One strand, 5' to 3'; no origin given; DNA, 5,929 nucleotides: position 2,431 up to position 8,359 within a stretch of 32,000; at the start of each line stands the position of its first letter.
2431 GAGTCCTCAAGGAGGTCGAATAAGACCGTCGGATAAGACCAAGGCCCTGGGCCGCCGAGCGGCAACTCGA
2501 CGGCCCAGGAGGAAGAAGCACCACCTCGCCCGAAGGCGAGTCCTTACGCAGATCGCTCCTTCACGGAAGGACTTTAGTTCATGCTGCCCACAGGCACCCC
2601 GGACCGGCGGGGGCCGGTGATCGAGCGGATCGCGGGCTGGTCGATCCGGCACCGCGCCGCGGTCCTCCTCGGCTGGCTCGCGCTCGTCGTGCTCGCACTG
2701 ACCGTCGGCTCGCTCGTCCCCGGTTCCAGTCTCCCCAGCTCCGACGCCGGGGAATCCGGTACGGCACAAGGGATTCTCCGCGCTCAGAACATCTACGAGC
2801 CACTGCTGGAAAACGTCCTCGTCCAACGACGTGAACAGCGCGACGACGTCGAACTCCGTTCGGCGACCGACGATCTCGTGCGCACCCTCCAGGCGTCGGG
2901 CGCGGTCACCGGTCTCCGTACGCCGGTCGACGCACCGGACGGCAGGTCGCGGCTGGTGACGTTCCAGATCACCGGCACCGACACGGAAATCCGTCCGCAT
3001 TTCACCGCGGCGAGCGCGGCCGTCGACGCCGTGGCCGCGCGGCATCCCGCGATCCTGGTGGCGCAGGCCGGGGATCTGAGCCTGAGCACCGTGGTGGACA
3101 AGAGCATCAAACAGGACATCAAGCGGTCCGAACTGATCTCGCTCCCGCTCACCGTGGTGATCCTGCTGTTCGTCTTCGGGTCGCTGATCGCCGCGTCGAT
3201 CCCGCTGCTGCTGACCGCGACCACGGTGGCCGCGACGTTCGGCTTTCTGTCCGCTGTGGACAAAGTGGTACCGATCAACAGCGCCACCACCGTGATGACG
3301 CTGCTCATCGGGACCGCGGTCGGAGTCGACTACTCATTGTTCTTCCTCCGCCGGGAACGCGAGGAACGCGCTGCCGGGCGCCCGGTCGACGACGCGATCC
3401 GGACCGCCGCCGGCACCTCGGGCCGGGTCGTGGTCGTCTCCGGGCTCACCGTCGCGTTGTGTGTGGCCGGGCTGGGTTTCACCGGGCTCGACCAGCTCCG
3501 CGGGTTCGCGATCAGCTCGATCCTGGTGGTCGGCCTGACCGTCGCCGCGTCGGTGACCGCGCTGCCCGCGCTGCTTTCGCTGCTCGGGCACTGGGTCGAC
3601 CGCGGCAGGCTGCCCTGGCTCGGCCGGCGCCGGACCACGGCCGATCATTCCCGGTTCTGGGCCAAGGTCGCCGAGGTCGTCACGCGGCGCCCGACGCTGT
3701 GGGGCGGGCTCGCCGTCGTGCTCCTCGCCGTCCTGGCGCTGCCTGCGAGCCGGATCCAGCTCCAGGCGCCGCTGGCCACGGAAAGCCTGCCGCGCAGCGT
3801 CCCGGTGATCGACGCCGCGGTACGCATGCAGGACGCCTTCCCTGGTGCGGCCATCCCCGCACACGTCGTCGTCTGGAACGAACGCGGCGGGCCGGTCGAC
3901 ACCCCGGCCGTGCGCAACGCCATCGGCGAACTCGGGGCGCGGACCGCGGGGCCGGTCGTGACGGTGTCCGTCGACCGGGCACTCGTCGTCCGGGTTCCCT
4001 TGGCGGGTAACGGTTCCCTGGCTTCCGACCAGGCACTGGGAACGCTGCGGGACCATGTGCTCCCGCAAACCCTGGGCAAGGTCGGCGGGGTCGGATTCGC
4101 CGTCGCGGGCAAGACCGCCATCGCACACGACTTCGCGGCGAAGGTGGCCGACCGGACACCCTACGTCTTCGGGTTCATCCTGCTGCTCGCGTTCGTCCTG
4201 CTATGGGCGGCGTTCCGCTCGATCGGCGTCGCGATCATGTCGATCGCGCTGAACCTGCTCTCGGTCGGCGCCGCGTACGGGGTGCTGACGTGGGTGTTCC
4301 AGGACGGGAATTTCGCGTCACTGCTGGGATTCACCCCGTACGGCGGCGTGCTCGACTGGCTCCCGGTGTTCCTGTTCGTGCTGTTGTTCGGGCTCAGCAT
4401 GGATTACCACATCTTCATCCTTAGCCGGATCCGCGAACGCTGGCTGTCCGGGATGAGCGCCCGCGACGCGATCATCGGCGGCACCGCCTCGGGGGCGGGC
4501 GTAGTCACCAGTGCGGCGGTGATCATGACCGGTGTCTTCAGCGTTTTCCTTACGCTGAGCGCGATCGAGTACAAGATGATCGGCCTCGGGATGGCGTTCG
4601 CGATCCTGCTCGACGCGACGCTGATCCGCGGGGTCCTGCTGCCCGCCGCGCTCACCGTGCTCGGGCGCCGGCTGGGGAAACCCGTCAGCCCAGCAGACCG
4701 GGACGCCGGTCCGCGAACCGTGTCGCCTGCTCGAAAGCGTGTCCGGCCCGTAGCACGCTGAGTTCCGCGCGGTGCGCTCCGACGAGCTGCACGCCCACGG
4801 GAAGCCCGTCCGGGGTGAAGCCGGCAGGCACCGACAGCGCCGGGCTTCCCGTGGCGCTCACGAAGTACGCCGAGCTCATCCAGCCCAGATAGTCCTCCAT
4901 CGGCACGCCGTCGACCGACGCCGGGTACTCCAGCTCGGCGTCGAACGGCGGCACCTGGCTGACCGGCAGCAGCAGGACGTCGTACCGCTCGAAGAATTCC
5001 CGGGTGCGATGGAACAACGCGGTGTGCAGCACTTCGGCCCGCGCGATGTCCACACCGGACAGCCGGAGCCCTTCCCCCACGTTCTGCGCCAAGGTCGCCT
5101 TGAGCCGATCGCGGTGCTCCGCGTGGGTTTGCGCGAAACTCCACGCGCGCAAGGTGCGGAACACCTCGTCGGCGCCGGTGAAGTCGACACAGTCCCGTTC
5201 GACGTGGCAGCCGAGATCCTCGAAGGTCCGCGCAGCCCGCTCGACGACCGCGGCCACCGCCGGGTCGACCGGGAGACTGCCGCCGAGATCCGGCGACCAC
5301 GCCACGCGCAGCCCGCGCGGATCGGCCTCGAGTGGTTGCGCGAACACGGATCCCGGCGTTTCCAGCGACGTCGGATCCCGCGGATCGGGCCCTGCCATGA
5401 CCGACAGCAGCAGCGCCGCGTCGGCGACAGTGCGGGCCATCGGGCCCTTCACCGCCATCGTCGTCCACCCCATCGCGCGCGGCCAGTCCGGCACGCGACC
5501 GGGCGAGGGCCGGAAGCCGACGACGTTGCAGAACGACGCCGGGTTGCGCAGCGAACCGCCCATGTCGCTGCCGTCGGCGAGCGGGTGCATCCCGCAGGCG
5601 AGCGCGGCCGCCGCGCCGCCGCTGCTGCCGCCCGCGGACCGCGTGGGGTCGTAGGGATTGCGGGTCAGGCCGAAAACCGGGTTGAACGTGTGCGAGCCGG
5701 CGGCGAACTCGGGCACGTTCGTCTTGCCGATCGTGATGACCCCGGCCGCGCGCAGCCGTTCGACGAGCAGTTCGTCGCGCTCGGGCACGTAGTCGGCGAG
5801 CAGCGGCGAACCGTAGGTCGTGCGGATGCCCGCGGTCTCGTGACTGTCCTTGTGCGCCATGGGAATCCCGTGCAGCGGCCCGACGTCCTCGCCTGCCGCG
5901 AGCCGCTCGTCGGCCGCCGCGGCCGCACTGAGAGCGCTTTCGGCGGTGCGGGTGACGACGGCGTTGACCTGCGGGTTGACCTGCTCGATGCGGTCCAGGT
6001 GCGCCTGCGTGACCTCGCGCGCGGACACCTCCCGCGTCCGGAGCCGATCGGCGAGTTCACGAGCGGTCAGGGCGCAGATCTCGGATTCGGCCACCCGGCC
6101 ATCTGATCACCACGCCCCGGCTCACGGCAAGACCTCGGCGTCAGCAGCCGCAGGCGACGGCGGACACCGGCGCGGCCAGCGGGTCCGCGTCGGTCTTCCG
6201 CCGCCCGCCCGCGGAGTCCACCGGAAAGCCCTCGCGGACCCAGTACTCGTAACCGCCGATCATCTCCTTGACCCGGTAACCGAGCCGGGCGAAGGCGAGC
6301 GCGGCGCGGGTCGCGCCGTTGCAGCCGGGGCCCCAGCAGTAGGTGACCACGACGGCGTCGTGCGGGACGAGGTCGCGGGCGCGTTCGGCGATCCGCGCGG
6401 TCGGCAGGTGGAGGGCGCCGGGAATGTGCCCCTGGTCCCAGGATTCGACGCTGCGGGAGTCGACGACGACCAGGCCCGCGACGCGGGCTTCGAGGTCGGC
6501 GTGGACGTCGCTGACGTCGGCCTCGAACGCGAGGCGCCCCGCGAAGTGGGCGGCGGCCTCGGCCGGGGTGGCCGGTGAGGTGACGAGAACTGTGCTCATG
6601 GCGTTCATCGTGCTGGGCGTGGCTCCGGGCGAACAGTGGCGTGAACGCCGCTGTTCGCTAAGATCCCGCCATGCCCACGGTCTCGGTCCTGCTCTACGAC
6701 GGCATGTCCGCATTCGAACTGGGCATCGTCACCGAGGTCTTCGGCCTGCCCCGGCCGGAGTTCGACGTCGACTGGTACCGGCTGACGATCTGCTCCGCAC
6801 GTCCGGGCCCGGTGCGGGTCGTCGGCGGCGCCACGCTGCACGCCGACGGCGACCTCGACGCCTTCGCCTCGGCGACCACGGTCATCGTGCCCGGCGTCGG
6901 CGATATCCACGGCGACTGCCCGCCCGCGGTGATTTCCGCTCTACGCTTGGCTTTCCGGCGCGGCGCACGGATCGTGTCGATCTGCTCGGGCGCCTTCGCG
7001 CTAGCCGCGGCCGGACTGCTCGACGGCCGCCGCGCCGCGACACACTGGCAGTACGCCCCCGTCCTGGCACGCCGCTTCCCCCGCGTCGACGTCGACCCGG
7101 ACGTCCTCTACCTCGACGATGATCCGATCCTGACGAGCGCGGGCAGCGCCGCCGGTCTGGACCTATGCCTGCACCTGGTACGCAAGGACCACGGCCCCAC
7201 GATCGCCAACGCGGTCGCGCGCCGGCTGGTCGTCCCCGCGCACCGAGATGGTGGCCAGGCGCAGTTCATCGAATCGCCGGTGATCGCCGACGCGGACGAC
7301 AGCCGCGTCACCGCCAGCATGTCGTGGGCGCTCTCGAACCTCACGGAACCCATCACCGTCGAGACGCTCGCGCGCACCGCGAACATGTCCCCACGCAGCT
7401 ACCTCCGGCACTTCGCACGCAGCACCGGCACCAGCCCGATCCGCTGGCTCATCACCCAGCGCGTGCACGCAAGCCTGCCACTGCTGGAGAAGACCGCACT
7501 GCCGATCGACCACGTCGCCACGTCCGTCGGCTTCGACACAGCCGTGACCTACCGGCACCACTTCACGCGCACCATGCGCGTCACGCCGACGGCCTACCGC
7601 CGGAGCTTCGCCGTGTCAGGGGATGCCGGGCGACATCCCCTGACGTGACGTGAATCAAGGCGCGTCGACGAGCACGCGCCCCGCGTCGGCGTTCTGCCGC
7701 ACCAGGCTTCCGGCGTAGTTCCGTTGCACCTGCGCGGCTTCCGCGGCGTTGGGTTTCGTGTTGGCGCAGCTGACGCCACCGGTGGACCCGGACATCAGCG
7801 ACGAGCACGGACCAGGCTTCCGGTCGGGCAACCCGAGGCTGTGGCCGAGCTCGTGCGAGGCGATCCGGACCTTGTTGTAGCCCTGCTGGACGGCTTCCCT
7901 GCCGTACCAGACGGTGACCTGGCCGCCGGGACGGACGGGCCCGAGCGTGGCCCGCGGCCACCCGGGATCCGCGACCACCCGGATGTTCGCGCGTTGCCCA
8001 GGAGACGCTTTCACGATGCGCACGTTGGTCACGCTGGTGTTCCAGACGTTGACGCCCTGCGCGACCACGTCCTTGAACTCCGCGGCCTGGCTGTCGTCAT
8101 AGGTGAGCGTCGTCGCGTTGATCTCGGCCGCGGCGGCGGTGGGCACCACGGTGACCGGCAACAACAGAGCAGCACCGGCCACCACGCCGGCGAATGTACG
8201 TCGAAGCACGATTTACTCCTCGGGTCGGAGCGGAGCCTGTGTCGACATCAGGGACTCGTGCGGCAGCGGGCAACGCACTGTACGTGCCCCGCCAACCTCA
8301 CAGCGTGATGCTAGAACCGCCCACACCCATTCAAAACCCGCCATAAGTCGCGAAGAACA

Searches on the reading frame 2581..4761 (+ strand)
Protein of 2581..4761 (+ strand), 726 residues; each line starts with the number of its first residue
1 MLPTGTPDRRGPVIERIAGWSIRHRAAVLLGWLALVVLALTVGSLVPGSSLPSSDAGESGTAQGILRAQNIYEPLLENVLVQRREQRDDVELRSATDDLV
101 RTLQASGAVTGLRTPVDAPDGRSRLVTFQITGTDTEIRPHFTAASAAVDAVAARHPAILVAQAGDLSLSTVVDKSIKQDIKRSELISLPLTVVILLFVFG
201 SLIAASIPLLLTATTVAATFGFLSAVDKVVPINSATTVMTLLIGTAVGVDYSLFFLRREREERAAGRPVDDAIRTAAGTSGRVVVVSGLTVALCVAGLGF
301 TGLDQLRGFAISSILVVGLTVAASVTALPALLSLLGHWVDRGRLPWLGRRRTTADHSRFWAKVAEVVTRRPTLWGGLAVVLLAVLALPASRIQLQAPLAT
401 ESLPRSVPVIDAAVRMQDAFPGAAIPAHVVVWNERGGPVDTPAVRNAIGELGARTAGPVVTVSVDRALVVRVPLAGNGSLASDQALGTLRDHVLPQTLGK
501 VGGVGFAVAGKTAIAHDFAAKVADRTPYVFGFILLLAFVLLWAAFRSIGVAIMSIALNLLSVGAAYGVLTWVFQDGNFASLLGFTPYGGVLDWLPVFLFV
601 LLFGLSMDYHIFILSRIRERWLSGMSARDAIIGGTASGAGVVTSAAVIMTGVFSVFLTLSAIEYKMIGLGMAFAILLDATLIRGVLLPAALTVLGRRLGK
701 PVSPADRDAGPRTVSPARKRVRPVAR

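Call 32: search_protein_families(library=pfam, proteins=[window:2581-4761:+], max_evalue=0.01)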
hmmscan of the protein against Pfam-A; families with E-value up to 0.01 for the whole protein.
window:2581-4761:+ (726 aa): 2 families
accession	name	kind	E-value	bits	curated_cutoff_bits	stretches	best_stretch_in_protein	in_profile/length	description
PF03176.21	MMPL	-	5.5e-59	200.2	20.5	2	91-372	45-331/333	MMPL family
PF12349.14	Sterol-sensing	-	2.8e-05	24.5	22.3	1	210-334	14-135/153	Sterol-sensing domain of SREBP cleavage-activation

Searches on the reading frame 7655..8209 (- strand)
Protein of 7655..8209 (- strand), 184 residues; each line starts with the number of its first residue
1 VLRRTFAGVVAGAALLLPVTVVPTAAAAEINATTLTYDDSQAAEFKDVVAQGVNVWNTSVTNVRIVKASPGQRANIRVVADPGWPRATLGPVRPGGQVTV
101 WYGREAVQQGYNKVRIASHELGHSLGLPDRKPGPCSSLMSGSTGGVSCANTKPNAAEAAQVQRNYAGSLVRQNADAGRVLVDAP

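Call 32: search_protein_families(library=pfam, proteins=[window:7655-8209:-], max_evalue=0.01)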
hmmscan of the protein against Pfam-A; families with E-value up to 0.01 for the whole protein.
window:7655-8209:- (184 aa): 2 families
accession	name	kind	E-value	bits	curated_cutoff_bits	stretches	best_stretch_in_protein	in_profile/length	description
PF02031.22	Peptidase_M7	-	6.9e-22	78.4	25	1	32-166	1-131/133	Streptomyces extracellular neutral proteinase (M7) family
PF00413.30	Peptidase_M10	-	0.00067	20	24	1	101-128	96-123/159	Matrixin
